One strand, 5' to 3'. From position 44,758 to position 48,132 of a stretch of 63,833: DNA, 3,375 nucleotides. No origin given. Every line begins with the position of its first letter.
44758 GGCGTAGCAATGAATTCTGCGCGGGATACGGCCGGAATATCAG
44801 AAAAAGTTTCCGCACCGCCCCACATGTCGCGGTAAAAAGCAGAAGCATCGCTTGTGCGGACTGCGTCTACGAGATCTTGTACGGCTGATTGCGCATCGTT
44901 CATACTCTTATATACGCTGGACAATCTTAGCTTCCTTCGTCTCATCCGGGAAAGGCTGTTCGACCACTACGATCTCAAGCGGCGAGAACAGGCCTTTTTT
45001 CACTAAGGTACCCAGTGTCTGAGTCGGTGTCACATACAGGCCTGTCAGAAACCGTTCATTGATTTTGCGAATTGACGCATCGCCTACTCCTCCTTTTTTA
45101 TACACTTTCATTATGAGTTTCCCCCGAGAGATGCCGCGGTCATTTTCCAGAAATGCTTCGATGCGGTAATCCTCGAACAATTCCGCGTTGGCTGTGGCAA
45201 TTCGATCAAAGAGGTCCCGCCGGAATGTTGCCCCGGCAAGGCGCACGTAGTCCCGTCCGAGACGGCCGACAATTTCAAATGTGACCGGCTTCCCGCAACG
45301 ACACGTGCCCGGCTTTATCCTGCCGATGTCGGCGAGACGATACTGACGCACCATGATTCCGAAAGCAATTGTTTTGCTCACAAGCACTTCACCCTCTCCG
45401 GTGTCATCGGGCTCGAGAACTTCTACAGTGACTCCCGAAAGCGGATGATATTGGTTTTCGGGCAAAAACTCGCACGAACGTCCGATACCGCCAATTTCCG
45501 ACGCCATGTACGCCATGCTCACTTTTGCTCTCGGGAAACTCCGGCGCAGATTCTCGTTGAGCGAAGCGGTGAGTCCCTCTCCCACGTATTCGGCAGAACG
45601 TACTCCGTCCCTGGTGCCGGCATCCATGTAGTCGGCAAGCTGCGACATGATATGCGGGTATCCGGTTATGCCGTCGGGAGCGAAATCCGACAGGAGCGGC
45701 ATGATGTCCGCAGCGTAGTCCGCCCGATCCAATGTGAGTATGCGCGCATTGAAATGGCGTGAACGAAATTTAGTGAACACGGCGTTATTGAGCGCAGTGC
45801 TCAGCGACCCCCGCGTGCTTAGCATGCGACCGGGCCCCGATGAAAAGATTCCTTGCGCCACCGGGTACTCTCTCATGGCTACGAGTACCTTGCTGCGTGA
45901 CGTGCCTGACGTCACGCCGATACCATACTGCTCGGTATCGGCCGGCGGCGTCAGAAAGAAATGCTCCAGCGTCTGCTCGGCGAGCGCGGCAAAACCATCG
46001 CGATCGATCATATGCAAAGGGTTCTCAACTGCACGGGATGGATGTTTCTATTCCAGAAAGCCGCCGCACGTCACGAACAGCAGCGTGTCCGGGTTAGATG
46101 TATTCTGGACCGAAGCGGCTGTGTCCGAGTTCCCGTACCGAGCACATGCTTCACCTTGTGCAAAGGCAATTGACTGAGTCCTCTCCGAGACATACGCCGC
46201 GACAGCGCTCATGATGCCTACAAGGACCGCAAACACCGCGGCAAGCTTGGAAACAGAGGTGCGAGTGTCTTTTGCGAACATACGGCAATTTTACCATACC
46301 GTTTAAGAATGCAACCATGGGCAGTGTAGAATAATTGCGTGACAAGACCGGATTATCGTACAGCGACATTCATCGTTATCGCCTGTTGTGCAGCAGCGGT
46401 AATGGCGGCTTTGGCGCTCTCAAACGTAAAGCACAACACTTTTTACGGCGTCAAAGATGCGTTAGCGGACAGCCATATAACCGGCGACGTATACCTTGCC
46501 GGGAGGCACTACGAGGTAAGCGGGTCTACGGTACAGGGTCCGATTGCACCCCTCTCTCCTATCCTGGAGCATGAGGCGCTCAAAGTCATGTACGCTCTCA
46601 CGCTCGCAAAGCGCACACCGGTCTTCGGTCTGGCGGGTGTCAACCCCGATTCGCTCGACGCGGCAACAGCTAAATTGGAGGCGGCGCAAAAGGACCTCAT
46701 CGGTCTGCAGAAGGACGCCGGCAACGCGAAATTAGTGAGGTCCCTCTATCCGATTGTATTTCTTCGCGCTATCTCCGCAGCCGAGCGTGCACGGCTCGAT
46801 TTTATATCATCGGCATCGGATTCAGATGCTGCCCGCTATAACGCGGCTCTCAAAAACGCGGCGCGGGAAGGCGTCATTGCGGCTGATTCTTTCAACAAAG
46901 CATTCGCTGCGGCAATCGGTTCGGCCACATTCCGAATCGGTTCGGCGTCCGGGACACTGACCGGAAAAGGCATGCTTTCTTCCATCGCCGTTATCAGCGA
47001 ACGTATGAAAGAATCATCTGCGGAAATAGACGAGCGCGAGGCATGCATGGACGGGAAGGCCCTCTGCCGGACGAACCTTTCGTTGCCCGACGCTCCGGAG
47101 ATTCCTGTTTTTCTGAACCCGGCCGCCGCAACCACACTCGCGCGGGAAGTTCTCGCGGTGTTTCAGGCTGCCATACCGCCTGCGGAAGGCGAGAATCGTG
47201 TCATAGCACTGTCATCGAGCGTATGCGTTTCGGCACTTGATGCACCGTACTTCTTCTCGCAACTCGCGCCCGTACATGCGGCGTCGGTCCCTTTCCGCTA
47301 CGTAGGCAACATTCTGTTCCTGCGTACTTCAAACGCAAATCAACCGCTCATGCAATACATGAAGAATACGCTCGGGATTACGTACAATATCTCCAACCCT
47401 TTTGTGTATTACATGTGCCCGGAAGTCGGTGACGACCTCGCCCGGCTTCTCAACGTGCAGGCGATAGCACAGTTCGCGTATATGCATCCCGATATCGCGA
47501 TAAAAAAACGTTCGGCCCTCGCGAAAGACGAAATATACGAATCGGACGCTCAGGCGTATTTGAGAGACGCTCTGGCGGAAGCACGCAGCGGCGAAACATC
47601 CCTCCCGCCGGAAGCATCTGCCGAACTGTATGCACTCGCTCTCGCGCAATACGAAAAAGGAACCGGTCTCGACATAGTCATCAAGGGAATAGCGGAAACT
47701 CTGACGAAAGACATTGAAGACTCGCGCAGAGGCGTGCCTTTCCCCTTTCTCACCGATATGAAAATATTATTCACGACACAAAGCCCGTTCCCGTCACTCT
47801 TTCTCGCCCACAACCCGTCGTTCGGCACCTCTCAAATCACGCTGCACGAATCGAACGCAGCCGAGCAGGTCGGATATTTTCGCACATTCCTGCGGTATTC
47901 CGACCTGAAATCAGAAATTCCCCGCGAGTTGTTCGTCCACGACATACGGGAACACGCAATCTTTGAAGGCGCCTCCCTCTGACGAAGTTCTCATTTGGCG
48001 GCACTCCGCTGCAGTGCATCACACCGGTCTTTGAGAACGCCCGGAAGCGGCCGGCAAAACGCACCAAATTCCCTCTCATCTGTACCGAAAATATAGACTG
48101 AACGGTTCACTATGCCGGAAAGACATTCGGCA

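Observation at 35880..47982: Accessory island: three orphan solute receptors (2 Bug/TctC, 1 TRAP DctP) with PaaK-like enzymes and an aromatic hydroxylase, but no transporter membrane subunits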

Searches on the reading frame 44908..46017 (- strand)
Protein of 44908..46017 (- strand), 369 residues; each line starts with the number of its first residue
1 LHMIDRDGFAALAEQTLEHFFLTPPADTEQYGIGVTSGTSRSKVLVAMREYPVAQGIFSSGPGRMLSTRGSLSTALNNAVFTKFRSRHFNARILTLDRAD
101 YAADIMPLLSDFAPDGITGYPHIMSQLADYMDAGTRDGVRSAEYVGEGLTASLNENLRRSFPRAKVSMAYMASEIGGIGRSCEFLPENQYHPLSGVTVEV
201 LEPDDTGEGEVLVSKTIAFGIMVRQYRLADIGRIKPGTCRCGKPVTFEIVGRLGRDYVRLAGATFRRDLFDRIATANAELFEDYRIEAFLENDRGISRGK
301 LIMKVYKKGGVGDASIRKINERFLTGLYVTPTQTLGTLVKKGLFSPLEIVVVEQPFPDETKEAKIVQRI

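Call 4: search_protein_families(library=pfam, proteins=[window:44908-46017:-], max_evalue=0.01)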
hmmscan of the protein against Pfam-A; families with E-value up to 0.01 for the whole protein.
window:44908-46017:- (369 aa): 1 family
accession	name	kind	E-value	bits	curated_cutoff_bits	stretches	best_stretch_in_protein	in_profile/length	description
PF00501.34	AMP-binding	-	0.0041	16.4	29.9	1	102-215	245-376/384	AMP-binding enzyme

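Call 5: search_protein_families(library=ncbifam, proteins=[window:44908-46017:-], max_evalue=0.01)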
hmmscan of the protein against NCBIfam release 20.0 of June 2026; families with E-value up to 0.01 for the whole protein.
window:44908-46017:- (369 aa): 1 family
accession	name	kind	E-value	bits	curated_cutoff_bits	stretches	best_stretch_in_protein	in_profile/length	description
NF045666.1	DVU1553_fam_AMP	equivalog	1.2e-05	24.6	300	1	90-245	159-321/331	DVU_1553 family AMP-dependent CoA ligase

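Call 21: search_solved_structures(query=window:44908-46017:-, max_evalue=1)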
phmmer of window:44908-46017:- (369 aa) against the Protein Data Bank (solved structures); distinct sequences matched with E-value up to 1: 4.
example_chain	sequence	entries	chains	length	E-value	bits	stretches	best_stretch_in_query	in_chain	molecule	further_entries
9s3l_A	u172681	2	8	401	4.3e-06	29.4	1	108-249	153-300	Phenylacetate-CoA ligase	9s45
4r1l_A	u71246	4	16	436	0.0042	19.6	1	108-284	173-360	Phenylacetate-coenzyme A ligase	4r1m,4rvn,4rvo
2y27_A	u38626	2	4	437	0.02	17.4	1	106-252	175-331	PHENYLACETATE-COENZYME A LIGASE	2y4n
6wuq_A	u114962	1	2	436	0.28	13.6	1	150-268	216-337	AjiA1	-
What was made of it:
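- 44908..46017 (-): PaaK-B: a PaaK-like adenylate-forming enzyme lacking the first ~45 residues of the family. PDB PaaK 9s3l, E 4e-6 (call 21).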

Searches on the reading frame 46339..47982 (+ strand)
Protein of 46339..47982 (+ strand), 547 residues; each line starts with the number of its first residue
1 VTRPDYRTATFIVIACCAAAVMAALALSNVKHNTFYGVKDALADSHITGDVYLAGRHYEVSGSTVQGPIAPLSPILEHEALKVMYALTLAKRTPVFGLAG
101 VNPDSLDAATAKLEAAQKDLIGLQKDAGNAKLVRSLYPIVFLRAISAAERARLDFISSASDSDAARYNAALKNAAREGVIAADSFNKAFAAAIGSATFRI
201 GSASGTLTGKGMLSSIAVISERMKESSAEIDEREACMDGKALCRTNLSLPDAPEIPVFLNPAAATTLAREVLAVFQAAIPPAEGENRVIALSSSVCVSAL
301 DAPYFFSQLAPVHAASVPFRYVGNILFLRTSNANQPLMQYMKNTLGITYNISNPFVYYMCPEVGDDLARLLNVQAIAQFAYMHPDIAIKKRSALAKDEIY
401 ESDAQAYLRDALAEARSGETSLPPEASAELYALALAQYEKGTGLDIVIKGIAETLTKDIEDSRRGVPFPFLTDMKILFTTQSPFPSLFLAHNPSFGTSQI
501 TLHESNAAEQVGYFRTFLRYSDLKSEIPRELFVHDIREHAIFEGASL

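Call 4: search_protein_families(library=pfam, proteins=[window:46339-47982:+], max_evalue=0.01)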
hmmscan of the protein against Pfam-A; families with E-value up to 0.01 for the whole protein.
window:46339-47982:+ (547 aa): 0 families

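Call 5: search_protein_families(library=ncbifam, proteins=[window:46339-47982:+], max_evalue=0.01)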
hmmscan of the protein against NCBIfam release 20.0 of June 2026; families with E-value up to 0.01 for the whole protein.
window:46339-47982:+ (547 aa): 0 families

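Call 55: find_homologous_proteins(query=window:46339-47982:+, max_evalue=0.001)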
Query window:46339-47982:+: 8000 candidates shared short words with the query, none scored E <= 0.001.
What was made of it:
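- Tried and rejected: The word-based homology search with the 540-aa protein returned nothing, not even the query itself (call 55).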

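Call 57: search_solved_structures(query=A4, max_evalue=10)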
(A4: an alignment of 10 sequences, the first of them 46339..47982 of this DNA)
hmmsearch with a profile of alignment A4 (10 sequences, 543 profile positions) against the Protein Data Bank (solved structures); distinct sequences matched with E-value up to 10: 0.
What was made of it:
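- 46339..47982 (+): U540a: an N-terminally anchored extracytoplasmic 547-aa protein with four conserved cysteines and a fold not seen in the PDB. No PDB sequence relative (call 57).
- Tried and rejected: A profile search of the 540-aa family against PDB sequences found nothing (call 57).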

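Call 76: search_protein_representatives(protein=window:46339-47982:+)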
Query: 547 residues. Proteins with E-value up to 0.001 (for the whole library): 429; up to 1e-10: 350; up to 1e-30: 166. The best 150 are listed.
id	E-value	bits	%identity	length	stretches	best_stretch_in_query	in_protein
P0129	5.3e-112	391.5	41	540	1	10-546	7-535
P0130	4.6e-78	279.5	33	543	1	7-545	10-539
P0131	6.5e-75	269.1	35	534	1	17-544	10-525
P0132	9.0e-74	265.4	32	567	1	27-544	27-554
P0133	9.6e-74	265.3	35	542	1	11-543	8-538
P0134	4.4e-72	259.8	34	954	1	18-538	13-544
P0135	6.0e-71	256.1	34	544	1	12-545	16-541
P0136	1.1e-70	255.2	34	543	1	29-545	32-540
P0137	7.7e-68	245.8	34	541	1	10-544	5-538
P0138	2.7e-67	244.0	35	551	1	12-543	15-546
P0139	2.0e-66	241.1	35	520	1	36-545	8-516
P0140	3.5e-66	240.3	34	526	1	79-543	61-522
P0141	9.7e-66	238.9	33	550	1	26-540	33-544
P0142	2.1e-65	237.8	33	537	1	25-546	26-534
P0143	3.4e-65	237.1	31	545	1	11-544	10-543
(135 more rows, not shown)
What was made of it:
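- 46339..47982 (+): 429 cluster representatives at E<=1e-3 (call 76).
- Tried and rejected: The exhaustive representative search then recovered 429 relatives (call 76).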

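Call 84: predict_structure(alignment_id=A7)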
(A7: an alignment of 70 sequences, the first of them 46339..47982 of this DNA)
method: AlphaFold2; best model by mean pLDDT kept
length: 547 residues; sequences in the alignment: 70
mean_pLDDT: 94.7   pTM: 0.91
mean pLDDT of the five models: 94.7, 93.8, 93.8, 93.3, 93.1
residues with pLDDT >= 90: 491; 70-90: 44; 50-70: 11; < 50: 1
segments of 3 or more residues with pLDDT < 50: none
pLDDT, mean of each block of 10 residues (from residue 1): 72 95 80 77 96 98 95 94 98 96 98 98 97 98 98 98 98 98 98 93 96 97 97 94 92 87 95 97 92 97 96 89 97 93 98 95 98 98 97 95 98 93 94 97 97 96 96 95 97 96 94 96 98 97 82
secondary structure, 60 per line:
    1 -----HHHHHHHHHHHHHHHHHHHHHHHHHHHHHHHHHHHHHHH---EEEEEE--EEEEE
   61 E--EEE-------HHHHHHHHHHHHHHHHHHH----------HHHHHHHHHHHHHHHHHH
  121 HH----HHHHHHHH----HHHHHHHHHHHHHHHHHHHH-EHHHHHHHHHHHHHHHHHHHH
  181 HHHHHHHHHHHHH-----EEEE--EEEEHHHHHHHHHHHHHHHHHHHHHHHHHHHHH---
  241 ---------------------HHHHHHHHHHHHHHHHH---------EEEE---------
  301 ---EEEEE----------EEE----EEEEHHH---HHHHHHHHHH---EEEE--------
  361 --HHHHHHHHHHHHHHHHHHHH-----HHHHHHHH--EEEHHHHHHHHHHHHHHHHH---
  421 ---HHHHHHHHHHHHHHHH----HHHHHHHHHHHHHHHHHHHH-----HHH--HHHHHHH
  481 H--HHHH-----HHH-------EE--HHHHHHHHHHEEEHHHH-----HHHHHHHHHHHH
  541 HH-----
elements in order: H6-44 E48-53 E56-61 E64-66 H74-92 H103-122 H127-134 H139-158 H161-193 E199-202 E205-208 H209-237 H262-278 E288-291 E304-308 E319-321 E326-329 H336-345 E349-352 H363-382 H388-395 E398-400 H401-417 H424-439 H444-463 H474-481 H484-487 H507-516 E517-519 H520-523 H529-542

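Call 86: fold_search(model_id=the predicted structure, library=pdb)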
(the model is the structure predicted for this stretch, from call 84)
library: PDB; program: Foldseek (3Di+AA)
matches with E <= 10: 302; with E <= 0.001: 0
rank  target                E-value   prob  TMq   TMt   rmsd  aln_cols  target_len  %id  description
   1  8zgz                  3.5e-01  0.08  0.12  0.13  24.9       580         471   10  Cryo-EM structure of inward state Anhydromuropeptide permease (AmpG) (released 2025-05-21)
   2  5lzr_B                3.7e-01  0.18  0.17  0.14  24.6       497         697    9  Crystal structure of Thermotoga maritima sodium pumping membrane integral pyrophosphatase in complex with tungstate an (released 2016-12-14)
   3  8d2t_A                3.8e-01  0.06  0.11  0.12  23.1       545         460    9  Zebrafish MFSD2A isoform B in inward open ligand-free conformation (released 2023-05-10)
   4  8wjg                  4.7e-01  0.04  0.09  0.09  26.7       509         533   10  Cryo-EM structure of URAT1(R477S) (released 2024-08-28)
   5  4av3_B                4.9e-01  0.07  0.12  0.10  25.8       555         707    9  Crystal structure of Thermotoga Maritima sodium pumping membrane integral pyrophosphatase with metal ions in active si (released 2012-08-08)
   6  1w07_B                5.4e-01  0.09  0.11  0.10  19.9       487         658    9  Arabidopsis thaliana acyl-CoA oxidase 1 (released 2004-12-15)
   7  1t6j_A                6.6e-01  0.13  0.19  0.17  28.3       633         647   10  Crystal Structure of Phenylalanine Ammonia Lyase from Rhodosporidium toruloides (released 2004-10-12)
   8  3aqp_A                6.9e-01  0.08  0.14  0.11  30.4       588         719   14  Crystal structure of SecDF, a translocon-associated membrane protein, from Thermus thrmophilus (released 2011-05-18)
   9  6u94                  6.9e-01  0.07  0.11  0.14  24.2       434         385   13  Structure of RND efflux system, outer membrane lipoprotein, NodT family from Burkholderia mallei ATCC 23344 (released 2019-10-02)
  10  7n98                  7.2e-01  0.05  0.12  0.13  24.3       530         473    9  Cryo-EM structure of MFSD2A (released 2021-08-04)
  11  8ug4_A                7.5e-01  0.05  0.11  0.12  24.3       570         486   10  Caenorhabditis elegans Otopetrin 8 (CeOtop8) in pH 8.0 (released 2024-08-21)
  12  6zzh_BBB              7.8e-01  0.06  0.11  0.15  25.3       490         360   10  Structure of soluble SmhB crystal form 2 of the tripartite alpha-pore forming toxin, Smh, from Serratia marcescens. (released 2021-03-31)
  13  9m3p                  8.9e-01  0.20  0.15  0.21  20.0       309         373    9  Crystal structure of human pyruvate dehydrogenase kinase isoform 1 in complex with ATP competitive inhibitor 3 (released 2025-04-02)
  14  7zh6                  8.9e-01  0.04  0.10  0.11  26.4       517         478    9  Structure of human OCT3 in complex with inhibitor Corticosterone (released 2022-11-09)
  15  4tpj_A                9.3e-01  0.07  0.13  0.15  26.5       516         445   12  Selectivity mechanism of a bacterial homologue of the human drug peptide transporters PepT1 and PepT2 (released 2014-07-09)
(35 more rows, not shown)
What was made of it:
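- Closest known: Dlt D-alanylation pathway. Different: The anchored protein has an unmatched fold (call 86).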

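Call 95: search_protein_families(library=ncbifam, proteins=[window:46339-47982:+], max_evalue=0.1)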
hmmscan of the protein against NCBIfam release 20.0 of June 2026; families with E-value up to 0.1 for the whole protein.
window:46339-47982:+ (547 aa): 0 families
